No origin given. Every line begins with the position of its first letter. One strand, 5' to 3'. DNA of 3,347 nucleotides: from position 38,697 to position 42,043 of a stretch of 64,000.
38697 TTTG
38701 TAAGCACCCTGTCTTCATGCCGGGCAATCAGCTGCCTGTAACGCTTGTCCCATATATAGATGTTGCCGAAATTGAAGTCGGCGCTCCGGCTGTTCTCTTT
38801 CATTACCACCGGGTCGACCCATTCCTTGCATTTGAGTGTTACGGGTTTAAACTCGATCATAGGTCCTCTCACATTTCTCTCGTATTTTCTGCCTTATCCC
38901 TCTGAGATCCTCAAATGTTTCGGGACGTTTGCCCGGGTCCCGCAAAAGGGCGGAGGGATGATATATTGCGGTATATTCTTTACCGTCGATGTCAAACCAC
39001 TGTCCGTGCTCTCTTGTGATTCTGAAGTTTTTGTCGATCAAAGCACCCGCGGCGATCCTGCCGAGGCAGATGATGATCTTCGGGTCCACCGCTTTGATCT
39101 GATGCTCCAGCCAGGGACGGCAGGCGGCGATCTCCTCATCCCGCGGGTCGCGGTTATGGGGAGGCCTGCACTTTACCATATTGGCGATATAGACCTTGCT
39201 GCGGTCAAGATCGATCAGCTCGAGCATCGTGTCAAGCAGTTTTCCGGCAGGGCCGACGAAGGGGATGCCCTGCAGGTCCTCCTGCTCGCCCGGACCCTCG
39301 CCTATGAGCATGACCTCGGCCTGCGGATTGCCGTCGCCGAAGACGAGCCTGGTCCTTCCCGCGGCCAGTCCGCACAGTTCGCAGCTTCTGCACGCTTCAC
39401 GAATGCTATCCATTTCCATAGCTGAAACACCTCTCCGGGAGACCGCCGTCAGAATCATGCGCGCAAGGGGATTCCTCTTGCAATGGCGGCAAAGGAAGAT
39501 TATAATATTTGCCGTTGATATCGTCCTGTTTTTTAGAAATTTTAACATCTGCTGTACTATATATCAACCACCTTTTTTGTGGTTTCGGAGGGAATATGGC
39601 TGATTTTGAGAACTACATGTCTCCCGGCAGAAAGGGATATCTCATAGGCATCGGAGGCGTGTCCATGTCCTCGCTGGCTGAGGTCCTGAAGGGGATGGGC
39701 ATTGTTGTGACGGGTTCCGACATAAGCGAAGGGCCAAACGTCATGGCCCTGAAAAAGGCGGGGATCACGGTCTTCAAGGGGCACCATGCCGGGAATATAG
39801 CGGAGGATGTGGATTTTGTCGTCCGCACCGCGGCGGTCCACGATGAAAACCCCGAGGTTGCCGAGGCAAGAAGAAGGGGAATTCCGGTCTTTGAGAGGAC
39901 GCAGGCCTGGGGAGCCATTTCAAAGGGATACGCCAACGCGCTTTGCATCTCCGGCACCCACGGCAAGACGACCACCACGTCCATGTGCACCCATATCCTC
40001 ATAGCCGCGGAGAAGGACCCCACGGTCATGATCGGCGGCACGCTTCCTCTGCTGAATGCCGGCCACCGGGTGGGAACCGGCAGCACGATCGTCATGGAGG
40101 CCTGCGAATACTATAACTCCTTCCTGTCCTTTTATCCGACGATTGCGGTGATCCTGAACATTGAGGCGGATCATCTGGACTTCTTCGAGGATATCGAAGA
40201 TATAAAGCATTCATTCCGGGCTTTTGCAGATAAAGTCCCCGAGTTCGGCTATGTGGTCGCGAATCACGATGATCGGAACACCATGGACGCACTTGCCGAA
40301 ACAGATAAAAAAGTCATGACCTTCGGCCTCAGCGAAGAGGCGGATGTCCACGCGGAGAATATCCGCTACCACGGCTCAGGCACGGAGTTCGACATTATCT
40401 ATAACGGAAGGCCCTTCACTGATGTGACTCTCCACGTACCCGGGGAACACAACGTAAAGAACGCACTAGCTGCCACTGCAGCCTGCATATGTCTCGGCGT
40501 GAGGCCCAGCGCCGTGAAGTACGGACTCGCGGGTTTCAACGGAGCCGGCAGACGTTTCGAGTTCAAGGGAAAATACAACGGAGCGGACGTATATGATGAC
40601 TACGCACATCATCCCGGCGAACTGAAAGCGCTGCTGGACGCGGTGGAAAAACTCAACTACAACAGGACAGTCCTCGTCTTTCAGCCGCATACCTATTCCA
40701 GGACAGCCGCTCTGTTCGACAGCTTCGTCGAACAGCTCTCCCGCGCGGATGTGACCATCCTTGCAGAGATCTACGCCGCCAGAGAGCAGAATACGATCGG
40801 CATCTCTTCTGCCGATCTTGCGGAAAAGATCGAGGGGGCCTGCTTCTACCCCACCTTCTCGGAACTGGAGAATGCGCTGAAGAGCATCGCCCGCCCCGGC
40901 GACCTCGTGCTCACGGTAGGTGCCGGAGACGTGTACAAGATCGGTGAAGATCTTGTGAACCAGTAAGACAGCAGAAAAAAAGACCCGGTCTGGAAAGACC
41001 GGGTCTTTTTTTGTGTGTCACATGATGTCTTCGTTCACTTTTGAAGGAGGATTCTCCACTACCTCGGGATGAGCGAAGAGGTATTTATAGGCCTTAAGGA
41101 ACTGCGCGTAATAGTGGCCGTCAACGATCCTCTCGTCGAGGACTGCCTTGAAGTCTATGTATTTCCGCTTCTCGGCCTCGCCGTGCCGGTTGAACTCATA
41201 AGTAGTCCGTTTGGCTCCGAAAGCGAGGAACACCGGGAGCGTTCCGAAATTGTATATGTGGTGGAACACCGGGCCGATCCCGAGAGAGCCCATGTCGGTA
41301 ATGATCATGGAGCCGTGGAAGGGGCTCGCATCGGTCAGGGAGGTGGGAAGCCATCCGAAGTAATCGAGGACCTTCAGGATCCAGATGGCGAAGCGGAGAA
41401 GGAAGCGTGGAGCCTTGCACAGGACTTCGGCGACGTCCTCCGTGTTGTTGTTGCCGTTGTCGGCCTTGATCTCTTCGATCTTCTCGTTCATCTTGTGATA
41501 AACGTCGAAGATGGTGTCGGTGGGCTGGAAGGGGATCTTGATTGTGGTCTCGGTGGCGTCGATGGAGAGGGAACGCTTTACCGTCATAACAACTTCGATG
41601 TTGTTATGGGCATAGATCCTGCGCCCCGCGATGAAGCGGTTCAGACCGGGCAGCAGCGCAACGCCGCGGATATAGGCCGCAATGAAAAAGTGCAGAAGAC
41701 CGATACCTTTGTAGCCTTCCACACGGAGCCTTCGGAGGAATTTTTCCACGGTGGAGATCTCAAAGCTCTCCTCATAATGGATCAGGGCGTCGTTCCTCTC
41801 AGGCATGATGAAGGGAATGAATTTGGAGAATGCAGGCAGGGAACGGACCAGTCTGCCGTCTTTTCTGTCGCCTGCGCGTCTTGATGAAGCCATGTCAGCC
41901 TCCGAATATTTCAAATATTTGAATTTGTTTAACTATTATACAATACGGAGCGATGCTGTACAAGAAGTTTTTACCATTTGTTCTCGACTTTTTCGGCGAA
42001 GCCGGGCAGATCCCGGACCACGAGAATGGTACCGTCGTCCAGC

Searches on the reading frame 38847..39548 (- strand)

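Call 71: search_protein_families(library=pfam, proteins=[window:38847-39548:-], max_evalue=0.00001)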
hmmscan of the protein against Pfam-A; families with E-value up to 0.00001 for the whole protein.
window:38847-39548:- (233 aa): 1 family
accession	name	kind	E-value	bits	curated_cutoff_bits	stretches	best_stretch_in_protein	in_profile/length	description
PF03167.25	UDG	-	1.2e-39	136.1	24.3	1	70-213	1-134/141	Uracil DNA glycosylase superfamily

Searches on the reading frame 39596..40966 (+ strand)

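Call 71: search_protein_families(library=pfam, proteins=[window:39596-40966:+], max_evalue=0.00001)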
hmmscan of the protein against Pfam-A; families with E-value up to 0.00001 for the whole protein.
window:39596-40966:+ (456 aa): 3 families
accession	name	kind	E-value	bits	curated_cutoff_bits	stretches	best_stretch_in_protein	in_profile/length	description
PF08245.18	Mur_ligase_M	-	6.7e-36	124.6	24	1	118-297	1-200/200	Mur ligase middle domain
PF02875.26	Mur_ligase_C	-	3.6e-22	80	28.4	1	319-444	1-127/127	Mur ligase, glutamate ligase domain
PF01225.30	Mur_ligase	-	3e-21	76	21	1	16-111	4-93/95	Mur ligase family, catalytic domain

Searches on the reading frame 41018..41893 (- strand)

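Call 71: search_protein_families(library=pfam, proteins=[window:41018-41893:-], max_evalue=0.00001)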
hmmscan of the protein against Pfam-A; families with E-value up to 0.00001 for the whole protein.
window:41018-41893:- (291 aa): 1 family
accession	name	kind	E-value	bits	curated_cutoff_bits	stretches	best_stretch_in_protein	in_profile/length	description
PF00198.28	2-oxoacid_dh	-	3.5e-07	30.3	23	0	193-277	147-228/232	2-oxoacid dehydrogenases acyltransferase (catalytic domain)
